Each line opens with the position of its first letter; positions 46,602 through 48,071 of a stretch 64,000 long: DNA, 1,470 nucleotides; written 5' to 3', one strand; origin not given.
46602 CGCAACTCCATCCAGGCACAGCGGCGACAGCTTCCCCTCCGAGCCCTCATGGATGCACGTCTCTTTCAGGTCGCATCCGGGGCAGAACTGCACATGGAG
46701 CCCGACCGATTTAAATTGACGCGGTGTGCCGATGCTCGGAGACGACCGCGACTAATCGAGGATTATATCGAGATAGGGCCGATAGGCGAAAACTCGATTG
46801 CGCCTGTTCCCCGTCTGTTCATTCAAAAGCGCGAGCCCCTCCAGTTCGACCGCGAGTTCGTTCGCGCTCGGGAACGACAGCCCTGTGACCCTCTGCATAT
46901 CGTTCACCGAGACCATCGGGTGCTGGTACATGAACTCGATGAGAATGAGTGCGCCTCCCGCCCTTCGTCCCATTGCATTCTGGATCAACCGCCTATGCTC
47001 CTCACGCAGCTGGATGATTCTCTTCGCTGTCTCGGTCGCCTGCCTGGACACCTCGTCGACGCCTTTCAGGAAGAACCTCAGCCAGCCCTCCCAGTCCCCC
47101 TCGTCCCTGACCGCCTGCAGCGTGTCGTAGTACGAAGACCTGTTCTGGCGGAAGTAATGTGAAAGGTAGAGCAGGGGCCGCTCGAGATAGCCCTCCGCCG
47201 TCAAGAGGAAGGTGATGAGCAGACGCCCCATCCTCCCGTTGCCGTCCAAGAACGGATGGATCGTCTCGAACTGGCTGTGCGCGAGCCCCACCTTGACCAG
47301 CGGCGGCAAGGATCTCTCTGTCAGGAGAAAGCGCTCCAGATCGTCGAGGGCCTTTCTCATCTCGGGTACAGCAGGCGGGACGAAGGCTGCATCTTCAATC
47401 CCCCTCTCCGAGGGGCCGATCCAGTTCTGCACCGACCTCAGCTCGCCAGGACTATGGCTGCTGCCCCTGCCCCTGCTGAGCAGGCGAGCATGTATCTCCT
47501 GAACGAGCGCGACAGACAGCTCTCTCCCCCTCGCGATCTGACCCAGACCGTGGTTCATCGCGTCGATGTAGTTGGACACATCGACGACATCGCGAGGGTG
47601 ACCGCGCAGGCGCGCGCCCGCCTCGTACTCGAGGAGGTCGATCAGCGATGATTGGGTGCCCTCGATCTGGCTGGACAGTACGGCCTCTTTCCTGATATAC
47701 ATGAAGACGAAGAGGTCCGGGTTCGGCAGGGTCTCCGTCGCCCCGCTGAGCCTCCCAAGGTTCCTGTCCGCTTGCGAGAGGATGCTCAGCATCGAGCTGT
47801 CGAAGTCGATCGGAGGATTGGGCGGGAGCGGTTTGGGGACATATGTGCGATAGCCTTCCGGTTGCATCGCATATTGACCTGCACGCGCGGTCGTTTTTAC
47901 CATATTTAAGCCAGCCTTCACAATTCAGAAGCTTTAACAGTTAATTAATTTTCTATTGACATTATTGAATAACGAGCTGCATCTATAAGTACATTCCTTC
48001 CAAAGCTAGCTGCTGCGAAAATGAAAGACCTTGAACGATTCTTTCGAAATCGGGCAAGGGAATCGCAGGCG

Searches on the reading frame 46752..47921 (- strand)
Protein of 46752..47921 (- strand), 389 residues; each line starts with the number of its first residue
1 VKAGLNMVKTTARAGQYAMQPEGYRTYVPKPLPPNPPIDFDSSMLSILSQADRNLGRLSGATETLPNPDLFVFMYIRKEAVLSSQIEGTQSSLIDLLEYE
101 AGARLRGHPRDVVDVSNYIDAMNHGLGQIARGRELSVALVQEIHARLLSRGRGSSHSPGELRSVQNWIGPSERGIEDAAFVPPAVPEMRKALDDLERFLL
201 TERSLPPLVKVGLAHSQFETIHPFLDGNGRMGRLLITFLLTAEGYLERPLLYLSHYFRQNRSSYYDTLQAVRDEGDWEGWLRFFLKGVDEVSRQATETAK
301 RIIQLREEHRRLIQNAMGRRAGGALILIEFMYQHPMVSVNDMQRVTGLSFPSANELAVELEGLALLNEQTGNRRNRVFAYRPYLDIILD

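Call 4: search_protein_families(library=pfam, proteins=[window:46752-47921:-], max_evalue=0.01)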
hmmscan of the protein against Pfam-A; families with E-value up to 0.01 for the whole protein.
window:46752-47921:- (389 aa): 2 families
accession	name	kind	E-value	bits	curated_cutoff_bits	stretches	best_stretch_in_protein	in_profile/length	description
PF13784.11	Fic_N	-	3.6e-26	91.5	26.7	1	48-126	4-81/82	Fic/DOC family N-terminal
PF02661.23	Fic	-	1.1e-16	61.9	24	1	135-240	2-93/93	Fic/DOC family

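Call 14: search_protein_families(library=ncbifam, proteins=[window:46752-47921:-], max_evalue=0.05)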
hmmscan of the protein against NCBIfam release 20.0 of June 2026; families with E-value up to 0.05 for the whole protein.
window:46752-47921:- (389 aa): 3 families
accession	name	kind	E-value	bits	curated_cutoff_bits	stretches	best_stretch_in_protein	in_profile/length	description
NF046030.1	ProtAdlyltaseSoFic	equivalog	1.2e-43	149.4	550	1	31-384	12-352/361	protein adenylyltransferase Fic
NF040876.1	RHE_PE00001_fam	equivalog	3.3e-06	26.5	250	1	192-376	196-366/371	RHE_PE00001 family protein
TIGR02613.1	mob_myst_B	hypoth_equivalog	4e-05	23.6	124.4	1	135-270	49-172/186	mobile mystery protein B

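Call 25: search_protein_families(library=padloc, proteins=[window:46752-47921:-], max_evalue=0.01)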
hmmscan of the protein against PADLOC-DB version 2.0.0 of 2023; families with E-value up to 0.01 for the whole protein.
window:46752-47921:- (389 aa): 7 families
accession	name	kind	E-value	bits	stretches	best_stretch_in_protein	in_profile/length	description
PDLC03963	SoFic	-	7.4e-115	382.2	1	23-387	5-358/361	-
PDLC04840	PDC-S04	-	3.3e-18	64.3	1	80-241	16-175/227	-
PDLC04966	PDC-S24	-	1.5e-17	61.6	1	126-271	223-368/497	-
PDLC04836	PDC-S04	-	2e-12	44.8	1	110-275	66-216/244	-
PDLC04839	PDC-S04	-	4.5e-10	37.5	1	132-272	56-187/205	-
PDLC04837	PDC-S04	-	4.6e-10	37.2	1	108-236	60-179/234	-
PDLC04838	PDC-S04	-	0.00013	19.8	1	215-245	137-167/209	-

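Call 29: find_encoding_contigs(protein=window:46752-47921:-, flank=10000, max_places=6)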
Protein window:46752-47921:- (389 aa): no gene with exactly this product is on record in the collection.

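Call 64: search_solved_structures(query=window:46752-47921:-, max_evalue=0.00001, show_alignments=1)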
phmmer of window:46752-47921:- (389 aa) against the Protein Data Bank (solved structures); distinct sequences matched with E-value up to 0.00001: 25.
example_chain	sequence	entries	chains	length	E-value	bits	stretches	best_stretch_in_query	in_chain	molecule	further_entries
7cb8_A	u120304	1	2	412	2e-30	109.3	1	70-385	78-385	Fic-domain containing protein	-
9vjc_A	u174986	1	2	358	5.3e-29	104.6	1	50-340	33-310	Protein adenylyltransferase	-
9tc4_A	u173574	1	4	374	3.9e-28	101.7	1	46-342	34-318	Protein adenylyltransferase SoFic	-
9tch_A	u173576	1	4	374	3.9e-28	101.7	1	46-342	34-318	Protein adenylyltransferase SoFic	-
9tcl_B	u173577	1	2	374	9.6e-28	100.4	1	52-342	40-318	Protein adenylyltransferase SoFic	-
3zcn_A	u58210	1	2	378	6.3e-27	97.7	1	46-342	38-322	ADENOSINE MONOPHOSPHATE-PROTEIN TRANSFERASE SOFIC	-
3eqx_A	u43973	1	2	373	6.5e-27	97.7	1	47-342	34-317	FIC DOMAIN CONTAINING TRANSCRIPTIONAL REGULATOR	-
9tb0_A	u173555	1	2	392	1.1e-26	97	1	45-342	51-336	Protein adenylyltransferase SoFic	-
3zec_A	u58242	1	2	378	4.9e-26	94.8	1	47-342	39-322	ADENOSINE MONOPHOSPHATE-PROTEIN TRANSFERASE SOFIC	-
4rgl_A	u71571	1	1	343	3.1e-14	56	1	30-314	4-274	Filamentation induced by cAMP protein Fic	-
7xux_A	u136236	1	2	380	9.7e-13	51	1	40-290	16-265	Fido domain-containing protein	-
6i7i_A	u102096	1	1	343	1.4e-11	47.2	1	163-288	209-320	Adenosine monophosphate-protein transferase FICD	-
6i7g_A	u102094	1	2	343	1.5e-11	47.1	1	168-288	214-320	Adenosine monophosphate-protein transferase FICD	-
4u04_A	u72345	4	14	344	1.5e-11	47.1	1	168-288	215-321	Adenosine monophosphate-protein transferase FICD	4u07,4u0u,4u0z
6i7h_A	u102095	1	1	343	1.5e-11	47.1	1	168-288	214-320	Adenosine monophosphate-protein transferase FICD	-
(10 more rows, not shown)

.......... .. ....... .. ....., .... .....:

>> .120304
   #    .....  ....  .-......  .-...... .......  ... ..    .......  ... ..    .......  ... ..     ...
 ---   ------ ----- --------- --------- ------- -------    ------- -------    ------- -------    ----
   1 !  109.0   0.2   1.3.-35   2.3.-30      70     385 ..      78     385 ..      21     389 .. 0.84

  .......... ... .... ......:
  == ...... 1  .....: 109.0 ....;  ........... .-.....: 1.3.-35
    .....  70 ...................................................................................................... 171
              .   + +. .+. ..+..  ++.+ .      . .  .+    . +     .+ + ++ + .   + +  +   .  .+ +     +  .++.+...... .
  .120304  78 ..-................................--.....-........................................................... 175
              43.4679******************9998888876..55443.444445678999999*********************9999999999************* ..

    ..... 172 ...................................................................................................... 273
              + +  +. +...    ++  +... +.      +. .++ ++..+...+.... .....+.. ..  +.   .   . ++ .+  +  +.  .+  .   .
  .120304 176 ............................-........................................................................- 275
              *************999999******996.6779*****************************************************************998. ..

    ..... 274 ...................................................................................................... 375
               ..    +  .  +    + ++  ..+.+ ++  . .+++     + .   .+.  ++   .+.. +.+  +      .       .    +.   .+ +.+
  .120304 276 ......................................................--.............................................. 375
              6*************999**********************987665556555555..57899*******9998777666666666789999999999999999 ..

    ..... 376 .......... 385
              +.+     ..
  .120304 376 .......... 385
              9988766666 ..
